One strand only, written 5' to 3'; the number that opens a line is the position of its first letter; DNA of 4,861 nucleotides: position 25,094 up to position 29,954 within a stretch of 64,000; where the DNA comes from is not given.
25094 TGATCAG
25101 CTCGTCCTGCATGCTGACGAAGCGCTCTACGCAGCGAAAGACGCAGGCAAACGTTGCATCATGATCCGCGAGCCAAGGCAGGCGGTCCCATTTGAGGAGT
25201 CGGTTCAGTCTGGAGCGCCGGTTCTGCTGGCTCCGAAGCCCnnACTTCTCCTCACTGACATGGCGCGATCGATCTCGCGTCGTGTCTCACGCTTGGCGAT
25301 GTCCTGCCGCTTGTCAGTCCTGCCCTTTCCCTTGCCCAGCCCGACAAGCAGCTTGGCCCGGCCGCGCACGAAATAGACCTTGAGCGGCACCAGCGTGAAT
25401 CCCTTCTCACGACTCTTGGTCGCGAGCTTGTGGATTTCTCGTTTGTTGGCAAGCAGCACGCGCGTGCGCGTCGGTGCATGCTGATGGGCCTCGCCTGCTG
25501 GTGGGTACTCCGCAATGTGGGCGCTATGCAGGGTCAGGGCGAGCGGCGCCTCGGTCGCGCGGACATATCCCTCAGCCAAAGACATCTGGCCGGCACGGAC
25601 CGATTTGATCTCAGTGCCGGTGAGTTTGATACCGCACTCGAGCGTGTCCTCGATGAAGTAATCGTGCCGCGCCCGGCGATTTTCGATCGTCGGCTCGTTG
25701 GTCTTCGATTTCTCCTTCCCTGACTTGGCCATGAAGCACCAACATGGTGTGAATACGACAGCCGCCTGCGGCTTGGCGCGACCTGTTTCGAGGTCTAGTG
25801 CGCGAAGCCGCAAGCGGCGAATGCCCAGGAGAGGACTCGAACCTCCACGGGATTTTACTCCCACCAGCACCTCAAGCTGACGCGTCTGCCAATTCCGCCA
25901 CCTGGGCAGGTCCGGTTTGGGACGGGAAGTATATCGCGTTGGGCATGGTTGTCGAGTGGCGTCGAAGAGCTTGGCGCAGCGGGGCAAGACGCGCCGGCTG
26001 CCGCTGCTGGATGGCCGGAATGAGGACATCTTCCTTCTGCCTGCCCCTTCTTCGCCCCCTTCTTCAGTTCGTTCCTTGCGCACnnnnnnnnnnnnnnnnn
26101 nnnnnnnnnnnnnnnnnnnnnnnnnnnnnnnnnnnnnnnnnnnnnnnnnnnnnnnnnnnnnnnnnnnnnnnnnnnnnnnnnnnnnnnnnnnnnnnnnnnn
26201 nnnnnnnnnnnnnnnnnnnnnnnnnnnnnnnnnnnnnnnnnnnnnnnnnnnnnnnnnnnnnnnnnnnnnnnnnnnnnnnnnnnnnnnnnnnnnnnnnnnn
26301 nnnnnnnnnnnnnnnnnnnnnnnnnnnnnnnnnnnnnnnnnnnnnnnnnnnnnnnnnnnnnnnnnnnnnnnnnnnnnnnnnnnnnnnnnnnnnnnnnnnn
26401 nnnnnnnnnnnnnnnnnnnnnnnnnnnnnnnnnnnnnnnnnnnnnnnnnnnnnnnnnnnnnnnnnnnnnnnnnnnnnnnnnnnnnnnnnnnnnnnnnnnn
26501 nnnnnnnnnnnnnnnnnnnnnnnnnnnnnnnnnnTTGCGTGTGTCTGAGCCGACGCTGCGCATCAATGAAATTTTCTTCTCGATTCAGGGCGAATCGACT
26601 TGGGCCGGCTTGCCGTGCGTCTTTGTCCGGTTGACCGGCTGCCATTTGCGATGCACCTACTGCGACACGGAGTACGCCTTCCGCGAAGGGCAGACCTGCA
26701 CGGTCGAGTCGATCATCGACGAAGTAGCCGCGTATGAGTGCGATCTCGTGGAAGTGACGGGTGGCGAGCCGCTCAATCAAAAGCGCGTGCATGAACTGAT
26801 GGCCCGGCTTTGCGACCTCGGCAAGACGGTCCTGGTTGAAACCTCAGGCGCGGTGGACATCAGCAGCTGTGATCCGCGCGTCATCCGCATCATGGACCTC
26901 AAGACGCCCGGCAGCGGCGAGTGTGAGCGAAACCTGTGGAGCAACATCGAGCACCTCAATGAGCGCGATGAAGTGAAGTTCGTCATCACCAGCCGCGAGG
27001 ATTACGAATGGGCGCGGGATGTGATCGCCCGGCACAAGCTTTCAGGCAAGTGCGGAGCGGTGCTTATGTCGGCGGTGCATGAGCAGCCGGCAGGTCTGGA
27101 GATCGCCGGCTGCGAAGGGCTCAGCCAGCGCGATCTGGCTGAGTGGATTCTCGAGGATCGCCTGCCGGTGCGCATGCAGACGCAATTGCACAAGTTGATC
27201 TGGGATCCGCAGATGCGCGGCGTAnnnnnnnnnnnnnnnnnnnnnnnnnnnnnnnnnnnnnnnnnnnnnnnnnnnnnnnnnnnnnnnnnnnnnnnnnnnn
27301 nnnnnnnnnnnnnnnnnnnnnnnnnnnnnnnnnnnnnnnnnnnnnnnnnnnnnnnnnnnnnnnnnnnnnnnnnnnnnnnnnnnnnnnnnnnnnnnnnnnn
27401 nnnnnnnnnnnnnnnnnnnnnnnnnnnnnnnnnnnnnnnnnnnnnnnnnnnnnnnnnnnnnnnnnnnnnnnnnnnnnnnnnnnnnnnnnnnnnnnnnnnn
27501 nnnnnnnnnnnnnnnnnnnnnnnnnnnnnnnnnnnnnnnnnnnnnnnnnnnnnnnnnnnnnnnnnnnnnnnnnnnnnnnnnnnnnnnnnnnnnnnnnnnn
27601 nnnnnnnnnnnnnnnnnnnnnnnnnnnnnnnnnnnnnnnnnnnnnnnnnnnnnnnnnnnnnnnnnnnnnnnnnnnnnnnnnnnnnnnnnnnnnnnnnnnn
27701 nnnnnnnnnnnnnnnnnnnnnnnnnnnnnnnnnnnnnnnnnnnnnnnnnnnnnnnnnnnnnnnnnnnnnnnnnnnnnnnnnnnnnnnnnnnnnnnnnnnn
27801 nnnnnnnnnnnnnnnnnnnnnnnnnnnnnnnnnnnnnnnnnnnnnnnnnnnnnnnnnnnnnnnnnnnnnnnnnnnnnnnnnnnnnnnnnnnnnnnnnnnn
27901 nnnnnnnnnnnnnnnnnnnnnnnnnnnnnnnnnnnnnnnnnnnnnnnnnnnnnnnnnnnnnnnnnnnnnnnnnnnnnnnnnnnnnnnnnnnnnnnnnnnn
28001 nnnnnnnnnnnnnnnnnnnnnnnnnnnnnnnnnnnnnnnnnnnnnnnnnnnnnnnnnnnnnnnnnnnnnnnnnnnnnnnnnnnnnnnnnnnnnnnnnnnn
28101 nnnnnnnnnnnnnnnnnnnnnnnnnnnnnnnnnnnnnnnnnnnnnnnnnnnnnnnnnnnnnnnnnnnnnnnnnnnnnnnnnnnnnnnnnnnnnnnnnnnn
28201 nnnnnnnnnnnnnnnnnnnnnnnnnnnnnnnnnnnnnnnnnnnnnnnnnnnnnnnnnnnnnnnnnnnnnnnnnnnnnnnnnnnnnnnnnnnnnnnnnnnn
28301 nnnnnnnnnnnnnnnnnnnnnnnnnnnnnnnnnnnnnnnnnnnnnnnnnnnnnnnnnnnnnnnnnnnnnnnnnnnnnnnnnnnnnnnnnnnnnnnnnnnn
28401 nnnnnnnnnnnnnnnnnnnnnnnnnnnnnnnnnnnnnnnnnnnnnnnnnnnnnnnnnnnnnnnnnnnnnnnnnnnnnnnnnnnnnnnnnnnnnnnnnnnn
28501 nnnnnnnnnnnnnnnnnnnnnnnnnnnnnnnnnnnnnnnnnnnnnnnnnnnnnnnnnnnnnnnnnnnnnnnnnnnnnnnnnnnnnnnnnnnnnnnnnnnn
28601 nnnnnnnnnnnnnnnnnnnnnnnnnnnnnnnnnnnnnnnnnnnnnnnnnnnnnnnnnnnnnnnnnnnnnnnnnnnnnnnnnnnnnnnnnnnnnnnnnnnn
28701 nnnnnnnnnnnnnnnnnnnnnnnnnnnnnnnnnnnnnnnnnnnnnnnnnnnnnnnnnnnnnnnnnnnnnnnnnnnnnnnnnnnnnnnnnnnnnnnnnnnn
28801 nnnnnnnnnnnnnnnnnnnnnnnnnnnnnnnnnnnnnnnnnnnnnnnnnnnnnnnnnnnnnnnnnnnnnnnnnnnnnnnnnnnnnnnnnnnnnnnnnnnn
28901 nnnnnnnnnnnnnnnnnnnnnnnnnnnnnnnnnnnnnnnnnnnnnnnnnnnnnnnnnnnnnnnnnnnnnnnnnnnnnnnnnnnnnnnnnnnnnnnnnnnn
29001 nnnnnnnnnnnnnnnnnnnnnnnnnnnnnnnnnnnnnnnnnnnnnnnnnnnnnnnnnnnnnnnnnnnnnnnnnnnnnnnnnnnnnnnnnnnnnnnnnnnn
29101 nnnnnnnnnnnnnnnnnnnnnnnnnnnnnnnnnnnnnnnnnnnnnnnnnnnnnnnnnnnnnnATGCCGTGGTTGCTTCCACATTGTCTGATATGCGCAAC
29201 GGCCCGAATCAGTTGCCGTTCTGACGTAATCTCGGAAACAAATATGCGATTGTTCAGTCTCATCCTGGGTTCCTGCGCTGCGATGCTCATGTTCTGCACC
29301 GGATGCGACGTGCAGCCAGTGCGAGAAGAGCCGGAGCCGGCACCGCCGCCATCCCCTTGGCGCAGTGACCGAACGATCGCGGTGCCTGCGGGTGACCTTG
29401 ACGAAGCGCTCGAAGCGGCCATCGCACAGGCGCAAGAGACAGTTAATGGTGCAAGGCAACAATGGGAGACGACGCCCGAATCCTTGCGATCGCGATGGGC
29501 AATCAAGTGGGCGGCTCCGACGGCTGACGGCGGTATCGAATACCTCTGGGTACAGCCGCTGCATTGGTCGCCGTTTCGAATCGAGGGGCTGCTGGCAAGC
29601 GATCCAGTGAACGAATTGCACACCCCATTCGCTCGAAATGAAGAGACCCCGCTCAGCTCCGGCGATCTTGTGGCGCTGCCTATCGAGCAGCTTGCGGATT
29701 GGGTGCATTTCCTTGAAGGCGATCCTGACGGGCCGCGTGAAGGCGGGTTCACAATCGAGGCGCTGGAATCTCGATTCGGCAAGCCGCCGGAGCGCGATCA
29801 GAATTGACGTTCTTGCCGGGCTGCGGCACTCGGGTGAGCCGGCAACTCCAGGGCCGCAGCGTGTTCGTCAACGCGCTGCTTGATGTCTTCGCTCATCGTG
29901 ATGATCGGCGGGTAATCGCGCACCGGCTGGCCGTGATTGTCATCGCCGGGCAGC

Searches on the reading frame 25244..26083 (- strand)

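Call 87: search_protein_families(library=pfam, proteins=[window:25244-26083:-], max_evalue=0.00001)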
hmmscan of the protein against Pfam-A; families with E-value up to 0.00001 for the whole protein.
window:25244-26083:- (280 aa): 1 family
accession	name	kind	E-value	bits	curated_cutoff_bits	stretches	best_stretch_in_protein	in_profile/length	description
PF01668.23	SmpB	-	2e-48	164.4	27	1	133-276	2-142/143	SmpB protein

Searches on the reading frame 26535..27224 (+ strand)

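Call 87: search_protein_families(library=pfam, proteins=[window:26535-27224:+], max_evalue=0.00001)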
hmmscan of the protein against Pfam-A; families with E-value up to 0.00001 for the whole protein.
window:26535-27224:+ (230 aa): 1 family
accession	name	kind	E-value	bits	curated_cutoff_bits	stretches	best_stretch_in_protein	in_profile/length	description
PF04055.27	Radical_SAM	-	3.6e-10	40.7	29.5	1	34-108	5-90/166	Radical SAM superfamily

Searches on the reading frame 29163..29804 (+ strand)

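Call 89: search_protein_families(library=pfam, proteins=[window:29163-29804:+], max_evalue=0.00001)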
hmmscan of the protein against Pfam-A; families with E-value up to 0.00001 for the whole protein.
window:29163-29804:+ (214 aa): 1 family
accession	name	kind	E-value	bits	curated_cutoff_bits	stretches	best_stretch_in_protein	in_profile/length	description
PF10077.14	DUF2314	-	2.5e-07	31.3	22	1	80-207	1-120/134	Uncharacterized protein conserved in bacteria (DUF2314)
